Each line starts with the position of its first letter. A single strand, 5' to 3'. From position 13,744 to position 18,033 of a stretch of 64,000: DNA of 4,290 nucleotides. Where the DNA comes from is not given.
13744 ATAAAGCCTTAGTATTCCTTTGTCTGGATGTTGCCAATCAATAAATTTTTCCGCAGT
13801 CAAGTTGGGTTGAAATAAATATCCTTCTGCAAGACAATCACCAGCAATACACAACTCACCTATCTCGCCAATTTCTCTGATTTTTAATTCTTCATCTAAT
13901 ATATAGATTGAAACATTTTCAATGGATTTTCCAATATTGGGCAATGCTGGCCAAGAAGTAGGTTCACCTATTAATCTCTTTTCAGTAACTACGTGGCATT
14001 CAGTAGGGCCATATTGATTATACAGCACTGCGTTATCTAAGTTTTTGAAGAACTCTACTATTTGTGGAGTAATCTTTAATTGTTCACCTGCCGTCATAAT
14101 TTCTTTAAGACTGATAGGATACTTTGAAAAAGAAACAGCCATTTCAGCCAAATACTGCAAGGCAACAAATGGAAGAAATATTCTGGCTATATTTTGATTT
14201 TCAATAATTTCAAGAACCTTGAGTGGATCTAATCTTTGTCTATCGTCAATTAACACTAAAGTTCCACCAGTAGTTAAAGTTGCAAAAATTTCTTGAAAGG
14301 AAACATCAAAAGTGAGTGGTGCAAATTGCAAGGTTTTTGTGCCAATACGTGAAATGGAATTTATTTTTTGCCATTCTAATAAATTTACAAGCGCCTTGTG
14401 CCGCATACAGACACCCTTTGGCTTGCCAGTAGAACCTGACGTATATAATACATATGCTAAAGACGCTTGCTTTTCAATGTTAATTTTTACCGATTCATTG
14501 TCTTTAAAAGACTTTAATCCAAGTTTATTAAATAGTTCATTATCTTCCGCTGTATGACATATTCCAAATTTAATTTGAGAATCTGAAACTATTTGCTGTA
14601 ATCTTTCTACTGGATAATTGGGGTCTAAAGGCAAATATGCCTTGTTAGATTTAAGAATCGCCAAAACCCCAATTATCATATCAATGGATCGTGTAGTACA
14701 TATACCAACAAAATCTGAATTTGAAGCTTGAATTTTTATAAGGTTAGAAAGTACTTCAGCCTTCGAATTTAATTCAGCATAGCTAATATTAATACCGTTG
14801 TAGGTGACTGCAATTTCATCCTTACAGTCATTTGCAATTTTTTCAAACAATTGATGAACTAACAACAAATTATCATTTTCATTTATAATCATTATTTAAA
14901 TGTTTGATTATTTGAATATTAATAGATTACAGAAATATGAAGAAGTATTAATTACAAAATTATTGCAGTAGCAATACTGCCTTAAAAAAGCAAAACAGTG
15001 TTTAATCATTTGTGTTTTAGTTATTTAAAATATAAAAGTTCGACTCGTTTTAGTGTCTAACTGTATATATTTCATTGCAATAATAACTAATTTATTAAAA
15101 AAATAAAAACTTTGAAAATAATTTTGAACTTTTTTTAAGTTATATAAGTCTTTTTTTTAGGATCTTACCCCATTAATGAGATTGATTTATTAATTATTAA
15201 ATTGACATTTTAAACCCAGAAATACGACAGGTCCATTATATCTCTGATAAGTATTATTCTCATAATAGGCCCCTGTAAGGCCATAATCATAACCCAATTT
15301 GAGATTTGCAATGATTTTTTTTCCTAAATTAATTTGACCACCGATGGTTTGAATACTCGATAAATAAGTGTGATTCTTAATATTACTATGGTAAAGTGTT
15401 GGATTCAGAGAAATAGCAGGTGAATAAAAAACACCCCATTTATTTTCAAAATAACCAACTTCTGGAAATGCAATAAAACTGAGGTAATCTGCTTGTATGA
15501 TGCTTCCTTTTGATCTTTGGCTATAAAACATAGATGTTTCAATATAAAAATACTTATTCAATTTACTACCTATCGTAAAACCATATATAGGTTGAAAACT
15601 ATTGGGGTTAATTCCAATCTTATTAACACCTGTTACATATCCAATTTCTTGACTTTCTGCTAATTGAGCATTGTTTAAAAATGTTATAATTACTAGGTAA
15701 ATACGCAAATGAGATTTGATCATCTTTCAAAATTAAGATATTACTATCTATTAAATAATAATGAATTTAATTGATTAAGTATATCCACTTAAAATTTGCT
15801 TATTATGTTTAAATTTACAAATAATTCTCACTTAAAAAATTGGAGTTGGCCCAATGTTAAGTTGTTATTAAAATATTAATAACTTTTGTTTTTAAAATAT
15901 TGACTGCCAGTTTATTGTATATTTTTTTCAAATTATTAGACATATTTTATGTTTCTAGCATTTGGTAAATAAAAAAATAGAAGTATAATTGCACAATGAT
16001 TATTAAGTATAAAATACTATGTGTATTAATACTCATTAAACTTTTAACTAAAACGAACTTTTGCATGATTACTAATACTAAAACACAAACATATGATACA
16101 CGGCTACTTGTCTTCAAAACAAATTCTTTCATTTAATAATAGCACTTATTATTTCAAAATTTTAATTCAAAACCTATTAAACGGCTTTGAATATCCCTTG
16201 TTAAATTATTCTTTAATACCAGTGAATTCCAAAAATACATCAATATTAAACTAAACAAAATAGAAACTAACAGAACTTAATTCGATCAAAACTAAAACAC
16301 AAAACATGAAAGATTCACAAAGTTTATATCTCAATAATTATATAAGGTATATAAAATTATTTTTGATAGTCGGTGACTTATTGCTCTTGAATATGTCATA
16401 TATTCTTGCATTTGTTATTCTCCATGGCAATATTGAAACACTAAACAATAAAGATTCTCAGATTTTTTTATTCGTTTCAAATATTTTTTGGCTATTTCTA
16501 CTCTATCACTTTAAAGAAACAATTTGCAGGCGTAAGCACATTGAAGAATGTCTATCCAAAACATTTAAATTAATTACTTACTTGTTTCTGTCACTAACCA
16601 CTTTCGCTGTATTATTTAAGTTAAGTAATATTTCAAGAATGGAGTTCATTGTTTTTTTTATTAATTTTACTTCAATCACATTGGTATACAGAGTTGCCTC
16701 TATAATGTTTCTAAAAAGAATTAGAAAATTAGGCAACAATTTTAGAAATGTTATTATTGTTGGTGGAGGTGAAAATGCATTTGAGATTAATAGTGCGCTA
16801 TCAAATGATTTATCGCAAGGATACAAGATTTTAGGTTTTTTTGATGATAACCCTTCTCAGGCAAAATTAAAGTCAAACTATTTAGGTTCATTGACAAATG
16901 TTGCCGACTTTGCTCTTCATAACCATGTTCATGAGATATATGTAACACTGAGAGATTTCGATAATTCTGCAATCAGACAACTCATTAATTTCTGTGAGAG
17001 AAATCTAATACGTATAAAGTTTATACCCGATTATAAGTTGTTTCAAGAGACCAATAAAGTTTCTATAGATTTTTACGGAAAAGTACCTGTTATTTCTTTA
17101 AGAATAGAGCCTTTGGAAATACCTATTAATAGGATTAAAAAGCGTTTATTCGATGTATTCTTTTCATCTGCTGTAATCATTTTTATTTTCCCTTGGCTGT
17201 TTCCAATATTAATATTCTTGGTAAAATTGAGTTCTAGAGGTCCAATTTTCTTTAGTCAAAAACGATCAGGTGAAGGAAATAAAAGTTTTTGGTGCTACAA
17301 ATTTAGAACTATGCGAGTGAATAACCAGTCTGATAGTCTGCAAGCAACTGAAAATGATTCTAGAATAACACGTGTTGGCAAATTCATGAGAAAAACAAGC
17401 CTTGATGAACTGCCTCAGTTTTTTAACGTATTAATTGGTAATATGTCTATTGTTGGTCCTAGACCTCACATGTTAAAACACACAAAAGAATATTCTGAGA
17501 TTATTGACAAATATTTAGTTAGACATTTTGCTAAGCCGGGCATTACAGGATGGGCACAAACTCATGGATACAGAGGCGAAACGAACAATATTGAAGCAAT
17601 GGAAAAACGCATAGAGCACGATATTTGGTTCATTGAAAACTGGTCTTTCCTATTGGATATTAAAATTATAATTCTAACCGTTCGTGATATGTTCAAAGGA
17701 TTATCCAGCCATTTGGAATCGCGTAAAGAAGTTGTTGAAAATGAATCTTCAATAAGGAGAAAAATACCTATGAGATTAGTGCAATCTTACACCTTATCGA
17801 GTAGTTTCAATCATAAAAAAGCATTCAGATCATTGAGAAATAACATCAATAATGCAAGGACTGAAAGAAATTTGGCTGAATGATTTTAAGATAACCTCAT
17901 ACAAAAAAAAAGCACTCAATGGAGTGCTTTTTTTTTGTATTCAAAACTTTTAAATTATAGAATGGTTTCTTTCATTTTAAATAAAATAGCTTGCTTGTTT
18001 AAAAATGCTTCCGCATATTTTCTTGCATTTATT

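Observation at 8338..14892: Amino-acid-primed A-PCP-KS-AT-ACP-aminotransferase megasynthase (in-line beta-amination)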

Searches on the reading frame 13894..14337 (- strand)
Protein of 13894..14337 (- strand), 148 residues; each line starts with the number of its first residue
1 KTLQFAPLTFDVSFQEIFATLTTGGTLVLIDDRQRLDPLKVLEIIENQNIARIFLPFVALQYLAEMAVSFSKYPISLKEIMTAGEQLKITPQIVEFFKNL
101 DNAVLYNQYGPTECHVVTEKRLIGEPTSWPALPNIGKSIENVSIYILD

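Call 51: search_solved_structures(query=window:13894-14337:-, max_evalue=1e-8, show_alignments=5)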
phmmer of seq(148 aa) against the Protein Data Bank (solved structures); distinct sequences matched with E-value up to 1e-8: 10.
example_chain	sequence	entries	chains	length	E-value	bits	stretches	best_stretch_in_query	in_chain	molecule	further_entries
8p5o_A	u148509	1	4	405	8.5e-25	90.6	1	1-148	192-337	Gramicidin S synthase 2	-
9bfd_B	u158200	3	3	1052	2.8e-23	85.7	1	1-148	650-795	Tyrocidine synthase 2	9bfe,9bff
6mfy_A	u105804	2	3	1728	2.8e-12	50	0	9-147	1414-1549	Linear gramicidin synthase subunit A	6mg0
6mfz_A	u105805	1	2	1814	3.4e-12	49.8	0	9-147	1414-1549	Linear gramicidin synthase subunit A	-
9be3_A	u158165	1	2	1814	3.5e-12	49.7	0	9-147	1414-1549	Linear gramicidin synthase subunit A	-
9meh_A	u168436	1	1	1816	3.5e-12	49.7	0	9-147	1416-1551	Linear gramicidin synthase subunit A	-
9be4_A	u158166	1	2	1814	3.6e-12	49.7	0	9-147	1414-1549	Linear gramicidin synthase subunit A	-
8xjz_C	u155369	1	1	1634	8e-12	48.6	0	7-148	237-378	Peptide synthetase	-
4d4g_A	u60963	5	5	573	3.2e-11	46.6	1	1-148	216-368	APNAA1 | APNA A1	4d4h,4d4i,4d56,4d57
8hlk_A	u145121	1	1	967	2e-10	44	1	2-148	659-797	Microcystin synthetase B (Fragment)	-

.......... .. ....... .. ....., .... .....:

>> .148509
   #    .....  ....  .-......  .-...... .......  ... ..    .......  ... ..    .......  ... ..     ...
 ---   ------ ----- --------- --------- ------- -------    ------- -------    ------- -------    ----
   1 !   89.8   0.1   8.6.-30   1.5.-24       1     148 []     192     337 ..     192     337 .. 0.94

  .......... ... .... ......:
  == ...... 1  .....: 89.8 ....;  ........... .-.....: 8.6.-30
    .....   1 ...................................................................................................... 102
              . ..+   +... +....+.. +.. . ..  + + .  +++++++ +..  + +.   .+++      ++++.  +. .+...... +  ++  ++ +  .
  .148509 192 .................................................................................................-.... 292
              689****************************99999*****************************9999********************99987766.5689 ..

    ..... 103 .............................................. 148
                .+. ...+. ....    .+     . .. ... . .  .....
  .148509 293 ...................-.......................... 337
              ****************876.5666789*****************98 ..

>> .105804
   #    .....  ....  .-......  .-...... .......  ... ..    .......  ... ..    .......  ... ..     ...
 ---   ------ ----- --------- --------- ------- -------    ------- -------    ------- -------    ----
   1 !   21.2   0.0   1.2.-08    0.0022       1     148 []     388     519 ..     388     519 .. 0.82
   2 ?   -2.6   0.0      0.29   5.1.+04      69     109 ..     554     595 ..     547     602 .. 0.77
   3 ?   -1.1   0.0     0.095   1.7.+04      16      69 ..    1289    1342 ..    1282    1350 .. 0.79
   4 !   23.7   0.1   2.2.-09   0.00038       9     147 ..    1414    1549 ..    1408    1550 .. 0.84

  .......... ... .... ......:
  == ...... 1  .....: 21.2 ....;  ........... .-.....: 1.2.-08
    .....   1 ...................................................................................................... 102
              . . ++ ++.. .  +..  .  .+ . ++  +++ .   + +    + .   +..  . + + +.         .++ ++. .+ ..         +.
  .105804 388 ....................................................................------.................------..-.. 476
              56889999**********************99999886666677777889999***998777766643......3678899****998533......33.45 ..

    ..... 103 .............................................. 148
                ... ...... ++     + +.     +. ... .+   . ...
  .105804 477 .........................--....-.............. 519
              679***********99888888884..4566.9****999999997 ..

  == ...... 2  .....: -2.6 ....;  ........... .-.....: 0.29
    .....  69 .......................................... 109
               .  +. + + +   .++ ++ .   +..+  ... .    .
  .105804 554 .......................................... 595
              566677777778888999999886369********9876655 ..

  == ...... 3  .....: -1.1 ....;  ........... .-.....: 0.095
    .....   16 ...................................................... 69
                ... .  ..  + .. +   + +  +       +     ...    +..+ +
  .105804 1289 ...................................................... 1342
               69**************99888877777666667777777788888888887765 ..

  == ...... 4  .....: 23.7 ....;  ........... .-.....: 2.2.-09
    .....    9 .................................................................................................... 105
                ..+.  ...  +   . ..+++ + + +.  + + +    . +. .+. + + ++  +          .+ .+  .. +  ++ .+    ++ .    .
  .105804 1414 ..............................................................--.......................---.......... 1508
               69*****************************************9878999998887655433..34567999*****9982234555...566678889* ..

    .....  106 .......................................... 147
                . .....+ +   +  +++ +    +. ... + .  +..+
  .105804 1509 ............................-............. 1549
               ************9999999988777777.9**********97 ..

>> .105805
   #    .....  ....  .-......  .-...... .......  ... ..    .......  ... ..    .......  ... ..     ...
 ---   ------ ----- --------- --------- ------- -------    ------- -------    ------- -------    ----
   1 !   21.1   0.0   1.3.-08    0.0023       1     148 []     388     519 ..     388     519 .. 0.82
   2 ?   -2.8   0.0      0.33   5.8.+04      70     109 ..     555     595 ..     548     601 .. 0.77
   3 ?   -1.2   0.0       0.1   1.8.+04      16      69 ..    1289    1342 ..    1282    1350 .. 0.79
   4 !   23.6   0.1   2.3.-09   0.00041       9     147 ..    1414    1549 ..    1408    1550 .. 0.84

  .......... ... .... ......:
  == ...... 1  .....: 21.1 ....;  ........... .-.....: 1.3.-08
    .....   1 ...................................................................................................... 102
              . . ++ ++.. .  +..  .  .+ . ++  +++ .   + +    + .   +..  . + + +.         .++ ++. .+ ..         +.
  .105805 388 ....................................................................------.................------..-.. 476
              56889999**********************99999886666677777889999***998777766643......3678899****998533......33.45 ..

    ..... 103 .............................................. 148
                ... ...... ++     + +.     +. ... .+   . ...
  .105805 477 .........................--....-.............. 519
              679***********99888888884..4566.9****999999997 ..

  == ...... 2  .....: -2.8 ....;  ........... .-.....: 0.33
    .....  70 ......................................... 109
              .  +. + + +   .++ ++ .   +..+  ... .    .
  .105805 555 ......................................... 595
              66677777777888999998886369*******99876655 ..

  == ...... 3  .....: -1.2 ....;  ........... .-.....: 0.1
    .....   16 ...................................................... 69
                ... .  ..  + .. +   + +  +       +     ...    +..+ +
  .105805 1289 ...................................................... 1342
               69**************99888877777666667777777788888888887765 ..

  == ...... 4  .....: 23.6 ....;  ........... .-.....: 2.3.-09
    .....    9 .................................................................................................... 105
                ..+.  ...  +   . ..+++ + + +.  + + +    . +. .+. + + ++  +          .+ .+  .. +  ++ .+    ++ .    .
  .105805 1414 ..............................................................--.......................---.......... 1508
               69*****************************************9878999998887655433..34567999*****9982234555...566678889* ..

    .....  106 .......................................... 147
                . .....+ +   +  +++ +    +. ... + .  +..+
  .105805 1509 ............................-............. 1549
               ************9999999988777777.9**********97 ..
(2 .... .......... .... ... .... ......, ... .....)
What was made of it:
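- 13417..14847 (-): Adenylation domain (aa 16-492), amino-acid type, proline-like code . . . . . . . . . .. The 148-aa pocket region best matches GrsB module 1 (8p5o, E 8.5e-25) and TycB module 1 (9bfd_B, 2.8e-23); the next hit is at 1e-12 (call 51).
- On Proline-activating NRPS A domain: Seven positions are identical, two are conservative, and position 322 is H to Q (call 51). The next hit is at 1e-12 (call 51).
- E is 1e-24 and 1e-23, against 1e-12 for the next hit (call 51). Seven of ten code positions are identical to GrsB1/TycB1 and two more are conservative (call 51).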

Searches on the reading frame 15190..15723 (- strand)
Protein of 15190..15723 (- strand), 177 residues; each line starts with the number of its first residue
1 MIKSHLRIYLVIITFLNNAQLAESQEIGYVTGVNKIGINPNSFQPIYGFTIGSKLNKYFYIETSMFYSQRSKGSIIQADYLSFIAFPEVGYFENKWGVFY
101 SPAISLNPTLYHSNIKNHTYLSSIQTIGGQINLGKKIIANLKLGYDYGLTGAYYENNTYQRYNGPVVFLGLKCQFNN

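Call 3: search_protein_families(library=pfam, proteins=[window:15190-15723:-])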
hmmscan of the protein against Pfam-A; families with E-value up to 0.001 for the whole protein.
window:15190-15723:- (177 aa): 0 families

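Call 37: search_protein_families(library=pfam, proteins=[window:15190-15723:-], max_evalue=0.001)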
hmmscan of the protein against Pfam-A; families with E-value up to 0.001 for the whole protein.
window:15190-15723:- (177 aa): 0 families

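Call 40: search_protein_families(library=ncbifam, proteins=[window:15193-15723:-], max_evalue=0.00001)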
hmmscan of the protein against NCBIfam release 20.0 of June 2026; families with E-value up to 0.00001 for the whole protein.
window:15193-15723:- (177 aa): 0 families

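Call 63: search_protein_families(library=padloc, proteins=[window:15193-15723:-], max_evalue=0.01)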
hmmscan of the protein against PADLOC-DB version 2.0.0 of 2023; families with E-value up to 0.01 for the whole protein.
window:15193-15723:- (177 aa): 0 families
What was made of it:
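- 15190..15723 (-): orf177: a small protein with a signal-peptide-like N-terminus just upstream. It is possibly an outer-membrane beta-barrel. Whether it belongs to the system is uncertain. No Pfam, NCBIfam or PADLOC hit (calls 3, 37, 40, 63).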

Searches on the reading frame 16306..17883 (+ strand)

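Call 3: search_protein_families(library=pfam, proteins=[window:16306-17883:+])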
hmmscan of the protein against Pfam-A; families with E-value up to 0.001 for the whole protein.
window:16306-17883:+ (525 aa): 2 families
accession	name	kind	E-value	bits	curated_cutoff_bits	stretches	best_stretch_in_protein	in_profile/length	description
PF02397.22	Bac_transf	-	1.3e-66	224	27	1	279-464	1-179/179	Bacterial sugar transferase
PF13727.12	CoA_binding_3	-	1.9e-17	64.3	25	1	94-241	29-175/175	CoA-binding domain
